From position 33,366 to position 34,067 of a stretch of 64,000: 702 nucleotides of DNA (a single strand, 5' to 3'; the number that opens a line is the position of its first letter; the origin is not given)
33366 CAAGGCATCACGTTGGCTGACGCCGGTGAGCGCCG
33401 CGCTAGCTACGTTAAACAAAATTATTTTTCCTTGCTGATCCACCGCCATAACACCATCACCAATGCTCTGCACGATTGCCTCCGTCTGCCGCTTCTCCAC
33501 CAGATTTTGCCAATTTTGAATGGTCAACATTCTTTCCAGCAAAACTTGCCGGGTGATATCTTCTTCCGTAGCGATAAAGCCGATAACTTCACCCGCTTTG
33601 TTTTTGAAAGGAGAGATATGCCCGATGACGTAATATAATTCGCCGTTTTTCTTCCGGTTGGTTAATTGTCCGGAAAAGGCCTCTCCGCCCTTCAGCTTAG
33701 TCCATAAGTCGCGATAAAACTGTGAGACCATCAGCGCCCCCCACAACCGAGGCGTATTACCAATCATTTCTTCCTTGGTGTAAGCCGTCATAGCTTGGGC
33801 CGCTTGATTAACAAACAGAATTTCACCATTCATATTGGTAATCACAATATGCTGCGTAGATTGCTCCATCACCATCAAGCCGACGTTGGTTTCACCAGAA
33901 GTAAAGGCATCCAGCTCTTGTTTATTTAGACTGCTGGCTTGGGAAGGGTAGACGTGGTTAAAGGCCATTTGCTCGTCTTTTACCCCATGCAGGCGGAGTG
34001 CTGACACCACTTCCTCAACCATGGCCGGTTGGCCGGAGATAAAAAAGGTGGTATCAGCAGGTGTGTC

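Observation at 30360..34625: Unusual signalling module: output-less Cache membrane sensor, receiver-only regulator, and a soluble FNR-like/PAS histidine kinase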

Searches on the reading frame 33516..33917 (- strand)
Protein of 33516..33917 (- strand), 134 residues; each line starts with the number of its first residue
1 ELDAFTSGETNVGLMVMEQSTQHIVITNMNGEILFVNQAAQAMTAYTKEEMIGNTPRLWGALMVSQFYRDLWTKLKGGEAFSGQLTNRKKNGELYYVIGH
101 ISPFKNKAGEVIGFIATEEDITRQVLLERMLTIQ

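Call 55: search_solved_structures(query=window:33516-33917:-, max_evalue=0.001, show_alignments=3)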
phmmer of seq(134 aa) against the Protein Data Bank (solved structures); distinct sequences matched with E-value up to 0.001: 85 (the best 60 are shown).
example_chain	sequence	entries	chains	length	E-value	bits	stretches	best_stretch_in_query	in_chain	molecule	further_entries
3ewk_A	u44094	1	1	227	1.7e-20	76.5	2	25-130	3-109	Sensor protein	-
2gj3_A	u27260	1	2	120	8.1e-12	48.5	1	17-121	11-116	Nitrogen fixation regulatory protein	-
9qq6_A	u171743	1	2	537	5.9e-11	45.7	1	17-128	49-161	histidine kinase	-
8dik_A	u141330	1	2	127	1.6e-09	41.1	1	22-120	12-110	Aerotaxis receptor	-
8iyn_A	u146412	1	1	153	8.6e-08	35.5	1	27-123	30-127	Phototropin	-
8i11_A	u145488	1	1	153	2.3e-07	34.1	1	31-123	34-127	Phototropin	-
8j68_A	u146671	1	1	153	3.5e-07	33.6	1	31-123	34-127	Phototropin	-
8il9_A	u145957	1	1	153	4.2e-07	33.3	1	31-123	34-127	Phototropin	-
31cj_A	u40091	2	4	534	5.4e-07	32.9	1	24-119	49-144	Aerotaxis receptor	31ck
2z6c_A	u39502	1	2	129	8.9e-07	32.2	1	28-123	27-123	Phototropin-1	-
6ywi_A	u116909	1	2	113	9e-07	32.2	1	29-123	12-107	Multi-sensor hybrid histidine kinase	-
8pm1_A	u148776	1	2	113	2.2e-06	31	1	29-123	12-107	histidine kinase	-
6ywh_A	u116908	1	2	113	2.4e-06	30.9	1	29-123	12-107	Multi-sensor hybrid histidine kinase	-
6rhf_A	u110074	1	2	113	2.4e-06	30.9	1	29-123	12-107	Multi-sensor hybrid histidine kinase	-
6y7r_A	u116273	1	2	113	2.8e-06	30.6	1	30-123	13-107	Multi-sensor hybrid histidine kinase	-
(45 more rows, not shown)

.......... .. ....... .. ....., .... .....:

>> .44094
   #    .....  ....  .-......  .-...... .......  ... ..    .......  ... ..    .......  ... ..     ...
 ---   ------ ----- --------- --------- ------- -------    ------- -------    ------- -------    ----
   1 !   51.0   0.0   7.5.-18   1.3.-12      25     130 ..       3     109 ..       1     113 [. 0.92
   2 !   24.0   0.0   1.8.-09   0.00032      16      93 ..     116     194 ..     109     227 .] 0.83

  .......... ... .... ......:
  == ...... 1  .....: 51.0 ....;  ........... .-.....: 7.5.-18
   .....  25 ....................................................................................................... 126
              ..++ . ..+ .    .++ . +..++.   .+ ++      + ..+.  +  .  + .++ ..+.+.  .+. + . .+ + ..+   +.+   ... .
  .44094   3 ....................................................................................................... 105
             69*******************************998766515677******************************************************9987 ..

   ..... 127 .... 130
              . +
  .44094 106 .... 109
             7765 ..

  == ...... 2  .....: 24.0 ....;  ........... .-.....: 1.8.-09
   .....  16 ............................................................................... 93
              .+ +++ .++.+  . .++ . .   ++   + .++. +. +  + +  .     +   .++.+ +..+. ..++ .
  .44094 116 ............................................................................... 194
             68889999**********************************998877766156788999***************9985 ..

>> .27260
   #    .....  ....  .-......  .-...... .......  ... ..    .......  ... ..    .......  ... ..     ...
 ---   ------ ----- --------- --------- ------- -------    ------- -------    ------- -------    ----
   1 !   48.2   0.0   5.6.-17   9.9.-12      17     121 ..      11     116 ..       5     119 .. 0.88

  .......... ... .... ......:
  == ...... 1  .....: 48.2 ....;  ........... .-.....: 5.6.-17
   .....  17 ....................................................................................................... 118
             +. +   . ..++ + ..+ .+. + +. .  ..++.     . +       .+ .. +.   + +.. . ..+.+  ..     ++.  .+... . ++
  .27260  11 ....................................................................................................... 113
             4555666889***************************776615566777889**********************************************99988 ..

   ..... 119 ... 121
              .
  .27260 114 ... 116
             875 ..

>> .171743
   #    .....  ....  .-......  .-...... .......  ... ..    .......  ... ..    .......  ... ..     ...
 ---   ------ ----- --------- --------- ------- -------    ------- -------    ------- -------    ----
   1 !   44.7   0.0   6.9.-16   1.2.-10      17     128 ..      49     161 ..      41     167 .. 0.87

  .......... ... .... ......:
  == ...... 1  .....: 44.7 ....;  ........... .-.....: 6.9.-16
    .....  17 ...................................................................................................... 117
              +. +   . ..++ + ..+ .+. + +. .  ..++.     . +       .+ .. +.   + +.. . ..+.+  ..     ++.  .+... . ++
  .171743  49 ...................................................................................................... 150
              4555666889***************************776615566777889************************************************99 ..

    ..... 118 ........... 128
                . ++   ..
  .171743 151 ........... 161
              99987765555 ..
